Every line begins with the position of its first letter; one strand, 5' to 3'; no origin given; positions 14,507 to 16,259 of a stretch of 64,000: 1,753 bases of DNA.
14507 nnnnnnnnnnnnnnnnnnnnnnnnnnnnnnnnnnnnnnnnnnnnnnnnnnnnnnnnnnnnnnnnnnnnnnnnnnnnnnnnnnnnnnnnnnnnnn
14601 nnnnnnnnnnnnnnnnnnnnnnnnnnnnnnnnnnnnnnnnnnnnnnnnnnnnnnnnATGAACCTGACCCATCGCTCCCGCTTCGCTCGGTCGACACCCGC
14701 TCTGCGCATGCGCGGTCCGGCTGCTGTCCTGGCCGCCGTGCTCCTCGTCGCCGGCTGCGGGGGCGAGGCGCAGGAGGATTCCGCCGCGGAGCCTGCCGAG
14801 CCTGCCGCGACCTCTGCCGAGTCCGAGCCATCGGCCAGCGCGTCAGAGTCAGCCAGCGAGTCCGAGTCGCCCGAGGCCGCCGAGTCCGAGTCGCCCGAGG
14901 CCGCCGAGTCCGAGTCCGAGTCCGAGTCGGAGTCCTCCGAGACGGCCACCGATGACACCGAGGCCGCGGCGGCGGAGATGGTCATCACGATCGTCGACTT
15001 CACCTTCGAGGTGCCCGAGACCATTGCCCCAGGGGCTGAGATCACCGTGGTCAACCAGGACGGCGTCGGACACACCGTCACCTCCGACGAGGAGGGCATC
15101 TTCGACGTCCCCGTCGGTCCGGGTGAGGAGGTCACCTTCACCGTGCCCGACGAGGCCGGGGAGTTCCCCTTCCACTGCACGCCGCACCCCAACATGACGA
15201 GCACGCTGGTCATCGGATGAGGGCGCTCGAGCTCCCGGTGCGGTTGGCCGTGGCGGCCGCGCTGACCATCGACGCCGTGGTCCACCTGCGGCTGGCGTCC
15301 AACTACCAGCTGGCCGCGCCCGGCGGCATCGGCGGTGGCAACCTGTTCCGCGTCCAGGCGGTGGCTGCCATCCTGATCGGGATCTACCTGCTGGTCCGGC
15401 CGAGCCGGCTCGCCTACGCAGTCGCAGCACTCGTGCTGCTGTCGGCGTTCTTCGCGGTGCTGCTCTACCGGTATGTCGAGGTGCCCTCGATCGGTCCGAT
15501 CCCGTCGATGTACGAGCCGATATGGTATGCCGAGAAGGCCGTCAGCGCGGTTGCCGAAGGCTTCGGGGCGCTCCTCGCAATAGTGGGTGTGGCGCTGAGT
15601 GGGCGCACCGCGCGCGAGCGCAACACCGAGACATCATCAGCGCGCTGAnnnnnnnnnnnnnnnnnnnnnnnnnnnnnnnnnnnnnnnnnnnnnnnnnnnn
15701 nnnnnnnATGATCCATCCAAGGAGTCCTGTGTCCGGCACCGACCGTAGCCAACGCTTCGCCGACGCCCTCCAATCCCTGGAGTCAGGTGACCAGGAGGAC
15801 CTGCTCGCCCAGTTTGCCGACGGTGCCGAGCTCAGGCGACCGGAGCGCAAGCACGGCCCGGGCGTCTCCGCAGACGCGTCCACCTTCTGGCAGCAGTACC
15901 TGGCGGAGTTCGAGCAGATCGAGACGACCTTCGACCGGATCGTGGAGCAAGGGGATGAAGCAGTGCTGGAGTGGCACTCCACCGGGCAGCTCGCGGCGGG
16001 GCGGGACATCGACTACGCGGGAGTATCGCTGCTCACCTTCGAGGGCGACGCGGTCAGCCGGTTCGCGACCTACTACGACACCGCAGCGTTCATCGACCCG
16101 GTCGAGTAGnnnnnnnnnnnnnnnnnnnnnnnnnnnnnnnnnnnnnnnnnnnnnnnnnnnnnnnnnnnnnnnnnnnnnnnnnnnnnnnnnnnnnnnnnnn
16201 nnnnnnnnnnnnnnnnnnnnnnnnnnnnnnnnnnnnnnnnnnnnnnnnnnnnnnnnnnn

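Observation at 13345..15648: A readable ECF regulon: SigK-like sigma, ZAS anti-sigma, cupredoxin lipoprotein and 4-TM partner under twin leaderless promoters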

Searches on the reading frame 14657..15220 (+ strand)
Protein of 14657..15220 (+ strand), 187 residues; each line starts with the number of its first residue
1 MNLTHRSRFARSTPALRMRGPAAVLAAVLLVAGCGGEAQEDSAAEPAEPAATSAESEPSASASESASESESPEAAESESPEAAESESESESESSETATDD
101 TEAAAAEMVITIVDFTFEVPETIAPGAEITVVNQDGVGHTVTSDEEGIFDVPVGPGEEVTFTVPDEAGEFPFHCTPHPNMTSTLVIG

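Call 6: search_protein_families(library=ncbifam, proteins=[window:14657-15220:+], max_evalue=0.01)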
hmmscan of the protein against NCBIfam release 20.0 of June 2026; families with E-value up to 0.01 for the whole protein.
window:14657-15220:+ (187 aa): 3 families
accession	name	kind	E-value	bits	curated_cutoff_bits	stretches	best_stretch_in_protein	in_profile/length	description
TIGR02657.1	amicyanin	equivalog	0.00021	21.6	110.2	1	112-186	3-82/83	amicyanin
NF041057.1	Rcas_1661_fam_Se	equivalog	0.0054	16.3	190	1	24-102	2-83/247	Rcas_1661 family thioredoxin-like (seleno)lipoprotein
NF058595.1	invert_tail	domain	0.0065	16.8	37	0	9-52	47-90/113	lipo-invert putative C-terminal anchoring domain-containing protein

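Call 7: search_protein_families(library=pfam, proteins=[window:14657-15220:+], max_evalue=0.01)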
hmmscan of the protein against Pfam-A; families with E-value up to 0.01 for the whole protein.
window:14657-15220:+ (187 aa): 3 families
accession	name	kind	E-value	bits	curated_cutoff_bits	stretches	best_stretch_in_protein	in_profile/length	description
PF13473.12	Cupredoxin_1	-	3.1e-08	34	27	1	101-186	16-104/104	Cupredoxin-like domain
PF00127.26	Copper-bind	-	7.8e-07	29.9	21.2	1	109-185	6-97/99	Copper binding proteins, plastocyanin/azurin family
PF13620.12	CarboxypepD_reg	-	0.00085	20.1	32.3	1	124-161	14-52/82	Carboxypeptidase regulatory-like domain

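Call 11: find_related_loci(query=window:14657-15220:+, collection=genome_contigs, flank=4000)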
Query window:14657-15220:+ (187 aa) in genome_contigs; peptide patterns used: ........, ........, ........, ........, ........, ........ (x = any residue, [..] = any of these).
462 stretches matched a pattern; 53 encode a relative of the query (tblastn E <= 1e-3); 53 distinct loci.
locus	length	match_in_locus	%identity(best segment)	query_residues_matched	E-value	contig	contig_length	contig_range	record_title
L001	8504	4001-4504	51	11-186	1e-44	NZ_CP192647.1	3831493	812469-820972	Ornithinimicrobium sp. W1665 chromosome, complete genome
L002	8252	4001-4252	74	104-187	2e-39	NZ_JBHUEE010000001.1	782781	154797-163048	Georgenia deserti strain CGMCC 1.15793 spades_K_25_97_1, whole genome shotgun sequence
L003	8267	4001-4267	72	98-186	2e-39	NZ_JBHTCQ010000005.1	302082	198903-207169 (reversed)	Georgenia alba strain CGMCC 1.15800 spades_K_17_127_5, whole genome shotgun sequence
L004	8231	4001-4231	73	110-186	2e-34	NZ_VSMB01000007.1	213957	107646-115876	Ruania rhizosphaerae strain LNNU 22110 NODE_7_length_213957_cov_393.273_ID_775, whole genome shotgun sequence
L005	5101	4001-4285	60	88-187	2e-33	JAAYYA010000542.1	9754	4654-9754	MAG: Actinomycetales bacterium isolate AS06rmzACSIP_198 645564_AS06, whole genome shotgun sequence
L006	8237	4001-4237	65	109-187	2e-32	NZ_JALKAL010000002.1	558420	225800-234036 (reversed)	Ornithinimicrobium sp. F0845 scaffold2, whole genome shotgun sequence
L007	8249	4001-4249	59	104-186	2e-31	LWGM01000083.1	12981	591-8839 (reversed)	Isoptericola variabilis strain JZ7 J7A_S6.NODE_83, whole genome shotgun sequence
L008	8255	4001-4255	51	104-186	4e-20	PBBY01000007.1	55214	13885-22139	MAG: Candidatus Magasanikiibacteriota bacterium isolate SP4150 MHASMcontig_1532305, whole genome shotgun sequence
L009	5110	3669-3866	56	122-186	2e-19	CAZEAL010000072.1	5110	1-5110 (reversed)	MAG TPA_asm: uncultured Candidatus Saccharibacteria bacterium isolate binchicken_co169_150 genome assembly, contig: k99_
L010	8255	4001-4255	49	104-186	9e-18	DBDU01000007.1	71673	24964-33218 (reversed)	MAG TPA_asm: Patescibacteria group bacterium UBA924 UBA924_contig_666, whole genome shotgun sequence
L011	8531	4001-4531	32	20-186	6e-16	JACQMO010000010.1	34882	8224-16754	MAG: Candidatus Uhrbacteria bacterium isolate NC_groundwater_1231_Ag_S-0.1um_60_33 S_p1_S3_coassembly_k141_929360, whole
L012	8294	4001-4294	38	90-186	5e-16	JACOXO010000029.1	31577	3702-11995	MAG: Candidatus Gottesmanbacteria bacterium isolate NC_groundwater_155_Ag_S-0.1um_35_9 S4_GD2017_2_S1_scaffold_4098, who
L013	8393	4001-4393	34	24-186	1e-15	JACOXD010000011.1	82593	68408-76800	MAG: Candidatus Daviesbacteria bacterium isolate NC_groundwater_144_Ag_S-0.1um_35_15 S4_GD2017_2_S1_scaffold_646, whole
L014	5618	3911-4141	45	110-186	2e-15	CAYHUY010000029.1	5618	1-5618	MAG TPA_asm: uncultured Gammaproteobacteria bacterium isolate ERP119705_co16_474 genome assembly, contig: NODE_11422_len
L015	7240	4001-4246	45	107-186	4e-15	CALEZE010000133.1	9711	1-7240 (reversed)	MAG TPA_asm: uncultured bacterium isolate SRR7515931_bin.142_CONCOCT_v1.1_MAG genome assembly, contig: ERZ869938.3787, w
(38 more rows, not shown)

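Call 35: search_solved_structures(query=window:14657-15220:+, show_alignments=3, max_evalue=0.1)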
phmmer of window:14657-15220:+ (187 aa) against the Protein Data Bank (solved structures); distinct sequences matched with E-value up to 0.1: 21.
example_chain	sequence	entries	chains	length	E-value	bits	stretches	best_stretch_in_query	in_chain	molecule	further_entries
9cck_A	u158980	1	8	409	7.4e-09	39.2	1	84-185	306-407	Copper-containing nitrite reductase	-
2gb2_A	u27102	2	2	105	3.2e-07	33.9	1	96-186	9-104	Amicyanin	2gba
4p5r_A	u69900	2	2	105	2.3e-06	31.1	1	96-186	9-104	Amicyanin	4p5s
1aac_A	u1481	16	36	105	4.3e-06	30.2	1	96-186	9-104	AMICYANIN | PROTEIN (AMICYANIN)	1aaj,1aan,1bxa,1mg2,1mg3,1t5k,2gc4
1mda_A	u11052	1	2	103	4.8e-06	30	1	98-186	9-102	AMICYANIN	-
2qdv_A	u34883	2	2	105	5.9e-06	29.7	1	96-186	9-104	Amicyanin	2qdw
3ie9_A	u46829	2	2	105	1e-05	29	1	96-186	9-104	Amicyanin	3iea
2idt_A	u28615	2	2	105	1.8e-05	28.2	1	96-185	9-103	Amicyanin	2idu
3rym_A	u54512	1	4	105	2.2e-05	27.9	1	96-185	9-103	Amicyanin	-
2idq_A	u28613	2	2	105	2.3e-05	27.8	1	96-185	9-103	Amicyanin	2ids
1sf3_A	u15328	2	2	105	5.7e-05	26.5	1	96-186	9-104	Amicyanin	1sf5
3ply_A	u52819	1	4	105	7.3e-05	26.2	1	96-186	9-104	Amicyanin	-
1sfd_A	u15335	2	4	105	0.00015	25.2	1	96-186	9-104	Amicyanin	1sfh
2vmj_A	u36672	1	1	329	0.00032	24.1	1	148-186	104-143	DISSIMILATORY COPPER-CONTAINING NITRITE REDUCTASE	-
1id2_A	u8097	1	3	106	0.0027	21.1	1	100-185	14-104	AMICYANIN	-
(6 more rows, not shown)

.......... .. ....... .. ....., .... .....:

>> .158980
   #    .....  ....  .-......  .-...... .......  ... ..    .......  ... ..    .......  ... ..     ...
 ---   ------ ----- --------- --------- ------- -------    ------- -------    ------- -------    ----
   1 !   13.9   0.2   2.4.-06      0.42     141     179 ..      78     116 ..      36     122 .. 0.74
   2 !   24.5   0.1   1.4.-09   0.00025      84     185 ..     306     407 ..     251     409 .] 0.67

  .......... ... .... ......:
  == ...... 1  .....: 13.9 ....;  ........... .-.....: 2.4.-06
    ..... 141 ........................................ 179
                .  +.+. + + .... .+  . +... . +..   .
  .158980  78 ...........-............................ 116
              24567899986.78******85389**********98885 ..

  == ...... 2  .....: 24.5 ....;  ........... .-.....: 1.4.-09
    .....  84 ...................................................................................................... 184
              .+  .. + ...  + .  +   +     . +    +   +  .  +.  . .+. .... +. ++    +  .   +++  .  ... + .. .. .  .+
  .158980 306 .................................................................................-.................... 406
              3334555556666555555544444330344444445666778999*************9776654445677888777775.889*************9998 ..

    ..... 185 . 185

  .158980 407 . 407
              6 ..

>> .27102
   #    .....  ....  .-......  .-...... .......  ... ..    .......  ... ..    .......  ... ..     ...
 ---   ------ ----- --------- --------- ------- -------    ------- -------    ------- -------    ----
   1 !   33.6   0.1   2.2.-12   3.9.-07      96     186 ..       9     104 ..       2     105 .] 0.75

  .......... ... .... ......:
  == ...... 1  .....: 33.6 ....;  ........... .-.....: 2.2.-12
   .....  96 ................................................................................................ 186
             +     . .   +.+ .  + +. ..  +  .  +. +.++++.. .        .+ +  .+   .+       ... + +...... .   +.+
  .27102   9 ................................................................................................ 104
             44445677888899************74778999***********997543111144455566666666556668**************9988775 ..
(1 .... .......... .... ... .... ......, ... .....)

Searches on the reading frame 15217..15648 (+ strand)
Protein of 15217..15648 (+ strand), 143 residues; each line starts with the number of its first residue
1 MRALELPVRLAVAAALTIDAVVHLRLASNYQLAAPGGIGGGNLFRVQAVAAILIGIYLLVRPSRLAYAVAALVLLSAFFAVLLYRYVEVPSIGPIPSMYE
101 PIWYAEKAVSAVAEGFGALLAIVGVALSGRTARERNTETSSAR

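Call 6: search_protein_families(library=ncbifam, proteins=[window:15217-15648:+], max_evalue=0.01)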
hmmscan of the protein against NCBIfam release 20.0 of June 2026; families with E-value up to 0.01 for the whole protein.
window:15217-15648:+ (143 aa): 0 families

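Call 7: search_protein_families(library=pfam, proteins=[window:15217-15648:+], max_evalue=0.01)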
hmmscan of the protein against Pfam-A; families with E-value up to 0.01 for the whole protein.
window:15217-15648:+ (143 aa): 0 families

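Call 19: find_homologous_proteins(query=window:15217-15648:+)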
Query window:15217-15648:+ (143 aa): 559 proteins with E <= 0.001 among 2462 candidates; the best 120 are listed.
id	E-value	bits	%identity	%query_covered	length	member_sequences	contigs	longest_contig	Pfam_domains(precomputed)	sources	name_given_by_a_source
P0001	1.7e-79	282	100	100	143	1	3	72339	-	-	-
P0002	5.1e-62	225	80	100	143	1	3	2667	-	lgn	-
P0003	1.6e-59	217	81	83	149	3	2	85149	-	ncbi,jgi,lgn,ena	-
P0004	7.4e-59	215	80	94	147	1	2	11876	-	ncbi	-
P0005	1.5e-58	214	79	94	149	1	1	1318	-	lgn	-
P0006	1.2e-56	208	77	85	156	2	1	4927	-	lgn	-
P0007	9.8e-55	202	77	83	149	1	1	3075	-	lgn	-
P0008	3.0e-48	181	67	97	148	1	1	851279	-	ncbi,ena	-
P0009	9.0e-48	179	63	86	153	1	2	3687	-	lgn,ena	-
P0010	1.6e-47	179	61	98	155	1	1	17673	-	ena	-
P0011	2.4e-47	178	62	97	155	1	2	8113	-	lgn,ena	-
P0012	3.8e-47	177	71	78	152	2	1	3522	-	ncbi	-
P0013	4.9e-47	177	63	98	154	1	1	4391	-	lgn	-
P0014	5.6e-47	177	67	92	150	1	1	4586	-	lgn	-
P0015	9.1e-47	176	67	93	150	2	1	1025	-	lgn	-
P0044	1.6e-43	166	64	90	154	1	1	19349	-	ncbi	ncbi:MAG: hypothetical protein ACRDQA_15465 [Nocardioidaceae bacterium]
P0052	3.2e-43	165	64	83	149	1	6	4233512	-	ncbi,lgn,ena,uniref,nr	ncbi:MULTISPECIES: hypothetical protein [Arthrobacter]|uniref:hypothetical protein n=1 Tax=Arthrobac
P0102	5.3e-41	158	63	78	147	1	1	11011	-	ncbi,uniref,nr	ncbi:hypothetical protein [Ornithinicoccus halotolerans]|uniref:hypothetical protein n=1 Tax=Ornithi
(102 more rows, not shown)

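Call 20: find_encoding_contigs(protein=P0052, flank=4000, max_places=2)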
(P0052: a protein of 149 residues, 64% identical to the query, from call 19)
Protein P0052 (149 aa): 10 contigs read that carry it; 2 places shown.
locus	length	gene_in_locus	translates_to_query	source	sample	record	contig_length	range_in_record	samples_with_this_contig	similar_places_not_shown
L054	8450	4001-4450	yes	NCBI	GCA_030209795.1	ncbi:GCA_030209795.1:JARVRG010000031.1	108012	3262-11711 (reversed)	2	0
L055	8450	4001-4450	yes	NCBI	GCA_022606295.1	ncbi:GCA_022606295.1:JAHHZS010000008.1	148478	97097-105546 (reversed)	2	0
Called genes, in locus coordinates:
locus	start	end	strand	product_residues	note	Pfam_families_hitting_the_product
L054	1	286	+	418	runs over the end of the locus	PF01321:Creatinase_N, PF00557:Peptidase_M24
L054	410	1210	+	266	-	PF25213:HVO_A0261_N (faint), PF01047:MarR (weak), PF09339:HTH_IclR, PF13545:HTH_Crp_2 (faint), PF01614:IclR_C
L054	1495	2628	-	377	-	PF18306:LDcluster4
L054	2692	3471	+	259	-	PF07722:Peptidase_C26, PF00117:GATase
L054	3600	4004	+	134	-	PF13473:Cupredoxin_1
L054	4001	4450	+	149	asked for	-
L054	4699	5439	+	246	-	PF00392:GntR, PF07702:UTRA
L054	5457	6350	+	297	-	PF04962:KduI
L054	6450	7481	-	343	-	PF01408:GFO_IDH_MocA, PF02894:GFO_IDH_MocA_C, PF22725:GFO_IDH_MocA_C3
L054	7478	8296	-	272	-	PF01261:AP_endonuc_2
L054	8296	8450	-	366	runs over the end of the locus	PF01408:GFO_IDH_MocA, PF03447:NAD_binding_3 (faint), PF02894:GFO_IDH_MocA_C, PF22725:GFO_IDH_MocA_C3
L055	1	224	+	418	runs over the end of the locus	PF01321:Creatinase_N, PF00557:Peptidase_M24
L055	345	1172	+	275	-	PF25213:HVO_A0261_N (faint), PF01047:MarR (weak), PF09339:HTH_IclR, PF13545:HTH_Crp_2 (faint), PF01614:IclR_C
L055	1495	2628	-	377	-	PF18306:LDcluster4 (weak)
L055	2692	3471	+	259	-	PF07722:Peptidase_C26, PF00117:GATase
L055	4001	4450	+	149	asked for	-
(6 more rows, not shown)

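Call 21: find_encoding_contigs(protein=P0044, flank=4000, max_places=2)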
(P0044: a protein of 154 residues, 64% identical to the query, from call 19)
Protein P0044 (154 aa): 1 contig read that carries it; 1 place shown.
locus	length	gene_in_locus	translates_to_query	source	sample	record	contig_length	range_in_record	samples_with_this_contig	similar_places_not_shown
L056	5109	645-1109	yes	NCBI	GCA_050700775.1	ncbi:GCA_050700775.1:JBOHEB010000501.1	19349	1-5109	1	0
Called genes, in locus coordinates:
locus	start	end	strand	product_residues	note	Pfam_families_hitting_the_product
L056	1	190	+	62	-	?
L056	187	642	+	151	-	PF13473:Cupredoxin_1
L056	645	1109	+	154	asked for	-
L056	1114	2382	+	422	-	PF01266:DAO (weak), PF01593:Amino_oxidase, PF13450:NAD_binding_8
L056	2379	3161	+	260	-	PF07103:DUF1365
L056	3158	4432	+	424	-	PF02353:CMAS, PF13489:Methyltransf_23, PF08241:Methyltransf_11, PF08242:Methyltransf_12, PF13649:Methyltransf_25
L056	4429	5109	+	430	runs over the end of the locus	PF02353:CMAS, PF13489:Methyltransf_23, PF08241:Methyltransf_11, PF08242:Methyltransf_12, PF13649:Methyltransf_25, PF13847:Methyltransf_31 (weak)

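Call 22: find_encoding_contigs(protein=P0102, flank=4000, max_places=2)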
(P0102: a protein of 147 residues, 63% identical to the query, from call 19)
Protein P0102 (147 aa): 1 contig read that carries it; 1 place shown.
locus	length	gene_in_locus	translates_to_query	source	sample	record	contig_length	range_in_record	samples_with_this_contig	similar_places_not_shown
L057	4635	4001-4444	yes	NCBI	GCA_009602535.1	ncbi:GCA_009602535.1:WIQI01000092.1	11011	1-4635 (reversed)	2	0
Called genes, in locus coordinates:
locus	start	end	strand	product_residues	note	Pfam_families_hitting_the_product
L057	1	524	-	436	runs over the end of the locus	PF12770:CHAT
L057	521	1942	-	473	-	-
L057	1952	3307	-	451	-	-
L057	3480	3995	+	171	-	PF13473:Cupredoxin_1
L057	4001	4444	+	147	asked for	-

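Call 47: search_protein_families(library=pfam, alignment_id=A1, max_evalue=10)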
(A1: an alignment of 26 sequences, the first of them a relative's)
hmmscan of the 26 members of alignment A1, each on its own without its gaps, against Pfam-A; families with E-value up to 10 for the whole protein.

A. member 1, P0001 (143 aa): 2 families
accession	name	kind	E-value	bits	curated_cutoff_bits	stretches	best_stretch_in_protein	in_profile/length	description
PF11295.13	DUF3096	-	0.052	13.7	23.3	1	48-71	1-24/37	Protein of unknown function (DUF3096)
PF07291.16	MauE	-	1.5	9.5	27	1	7-87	7-92/128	Methylamine utilisation protein MauE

B. families by the number of members that match (of 26 scanned): 20 families
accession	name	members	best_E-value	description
PF20460.3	DUF6713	10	0.0016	Family of unknown function (DUF6713)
PF11295.13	DUF3096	2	0.052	Protein of unknown function (DUF3096)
PF02300.22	Fumarate_red_C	2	0.076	Fumarate reductase subunit C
PF13664.11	DUF4149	2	0.4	Domain of unknown function (DUF4149)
PF07291.16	MauE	2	1.3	Methylamine utilisation protein MauE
PF11384.13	DUF3188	1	0.0014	Protein of unknown function (DUF3188)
PF10215.14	Ost4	1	0.037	Oligosaccaryltransferase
PF19698.5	DUF6197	1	0.043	Family of unknown function (DUF6197)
PF11804.13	DUF3325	1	0.11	Protein of unknown function (DUF3325)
PF21617.2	CV_2116-like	1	0.15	Uncharacterized protein CV_2116-like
PF01235.23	Na_Ala_symp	1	0.21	Sodium:alanine symporter family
PF03899.21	ATP-synt_I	1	0.43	ATP synthase I chain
PF24363.1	DUF7519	1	1.6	Family of unknown function (DUF7519)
PF04932.20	Wzy_C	1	1.9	O-Antigen ligase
PF00746.26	Gram_pos_anchor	1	3.4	LPXTG cell wall anchor motif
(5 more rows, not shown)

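Call 57: predict_structure(alignment_id=A1)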
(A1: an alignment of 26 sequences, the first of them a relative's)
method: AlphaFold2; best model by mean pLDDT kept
length: 143 residues; sequences in the alignment: 26
mean_pLDDT: 85.5   pTM: 0.77
mean pLDDT of the five models: 85.5, 84.2, 83.2, 81.1, 80.5
residues with pLDDT >= 90: 71; 70-90: 55; 50-70: 16; < 50: 1
segments of 3 or more residues with pLDDT < 50: none
pLDDT, mean of each block of 10 residues (from residue 1): 87 96 88 71 92 97 95 93 78 57 79 94 91 80 80
secondary structure, 60 per line:
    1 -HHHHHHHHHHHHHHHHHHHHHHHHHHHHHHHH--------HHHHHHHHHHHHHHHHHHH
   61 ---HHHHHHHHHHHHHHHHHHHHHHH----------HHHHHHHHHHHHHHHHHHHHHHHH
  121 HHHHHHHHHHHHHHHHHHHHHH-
elements in order: H2-33 H42-60 H64-86 H97-142

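Call 62: fold_search(model_id=the predicted structure, library=pdb)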
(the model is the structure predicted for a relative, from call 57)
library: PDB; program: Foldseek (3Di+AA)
matches with E <= 10: 196; with E <= 0.001: 0
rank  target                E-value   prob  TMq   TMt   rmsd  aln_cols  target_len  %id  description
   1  8a6m_MODEL_1_A        4.7e-01  0.80  0.49  0.44   7.1       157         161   14  Phosphatidylserine-dependent synaptic vesicle membrane sculpting by synaptogyrin (released 2023-05-24)
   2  2rld_C                1.2e+00  0.87  0.57  0.69   4.3       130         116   12  CRYSTAL STRUCTURE OF A PROTEIN WITH UNKNOWN FUNCTION FROM S23 RIBOSOMAL PROTEIN FAMILY (BT_0352) FROM BACTEROIDES THET (released 2007-10-30)
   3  9e0h_A                1.4e+00  0.33  0.38  0.37   7.1       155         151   12  De novo calcium channel heptamer, CalC6_3 with DHR extensions. Off target multimerization state (released 2025-10-01)
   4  9qwr_B                1.4e+00  0.21  0.32  0.27  18.6       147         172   16  MIC60 helical bundle dimer (released 2026-02-25)
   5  9z6u_E                1.7e+00  0.14  0.31  0.31  14.2       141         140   16  The structure of TMD with 2 TARPs and 2 CNIHs from all native AMPA receptor subtypes (released 2026-02-04)
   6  6zlq_A                1.7e+00  0.13  0.27  0.24  16.3       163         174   15  Folding of an iron binding peptide in response to sedimentation is resolved using ferritin as a nano-reactor (released 2021-07-14)
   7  2v2p                  1.8e+00  0.16  0.31  0.27  17.5       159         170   16  Mutant (E53,56,57,60Q and R59M) recombinant horse spleen apoferritin cocrystallized with haemin in acidic conditions (released 2008-06-24)
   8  4dcn_C                1.8e+00  0.10  0.29  0.23  29.5       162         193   12  Crystal Structure Analysis of the Arfaptin2 BAR domain in Complex with ARL1 (released 2012-06-13)
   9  8y81_B                1.9e+00  0.20  0.37  0.34   7.9       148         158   14  Structure of the ige-fc bound to its high affinity receptor fc(epsilon)ri (released 2024-07-10)
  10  9qwr_A                1.9e+00  0.16  0.32  0.29  20.0       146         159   16  MIC60 helical bundle dimer (released 2026-02-25)
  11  8zrk_R                1.9e+00  0.14  0.30  0.18   9.7       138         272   19  Cryo-EM structure of GPR119-Gs Complex with small molecule agonist GSK-1292263 (released 2024-06-19)
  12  8ub8_C                2.0e+00  0.47  0.48  0.58   5.7       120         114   11  Diversity-generating retroelement (DGR) ribonucleoprotein reverse transcriptase - Pre-active State 1a (released 2024-10-23)
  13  8ub7_E                2.1e+00  0.69  0.53  0.66   4.2       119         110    8  Diversity-generating retroelement (DGR) ribonucleoprotein reverse transcriptase - Active state (N-occupied) (released 2024-10-23)
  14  9irw                  2.1e+00  0.12  0.27  0.11   8.6       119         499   17  Structure of human URAT1 bound with urate (released 2025-01-15)
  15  8k7t_B                2.2e+00  0.15  0.35  0.32   8.2       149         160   14  Mouse Fc epsilon RI in complex with mIgE Fc (released 2024-07-17)
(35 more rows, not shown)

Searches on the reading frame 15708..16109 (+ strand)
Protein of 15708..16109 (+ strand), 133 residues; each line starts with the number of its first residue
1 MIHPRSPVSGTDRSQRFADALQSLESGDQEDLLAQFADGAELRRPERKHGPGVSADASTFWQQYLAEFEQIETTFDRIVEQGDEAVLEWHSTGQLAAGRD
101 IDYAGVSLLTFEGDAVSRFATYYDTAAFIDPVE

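Call 7: search_protein_families(library=pfam, proteins=[window:15708-16109:+], max_evalue=0.01)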
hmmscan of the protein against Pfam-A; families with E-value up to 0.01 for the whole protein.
window:15708-16109:+ (133 aa): 2 families
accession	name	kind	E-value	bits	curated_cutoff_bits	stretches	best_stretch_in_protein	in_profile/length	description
PF12680.13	SnoaL_2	-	1.4e-13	51.8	27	1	17-118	4-101/102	SnoaL-like domain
PF07366.18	SnoaL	-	1.2e-05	25.6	28.4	1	24-127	11-121/126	SnoaL-like polyketide cyclase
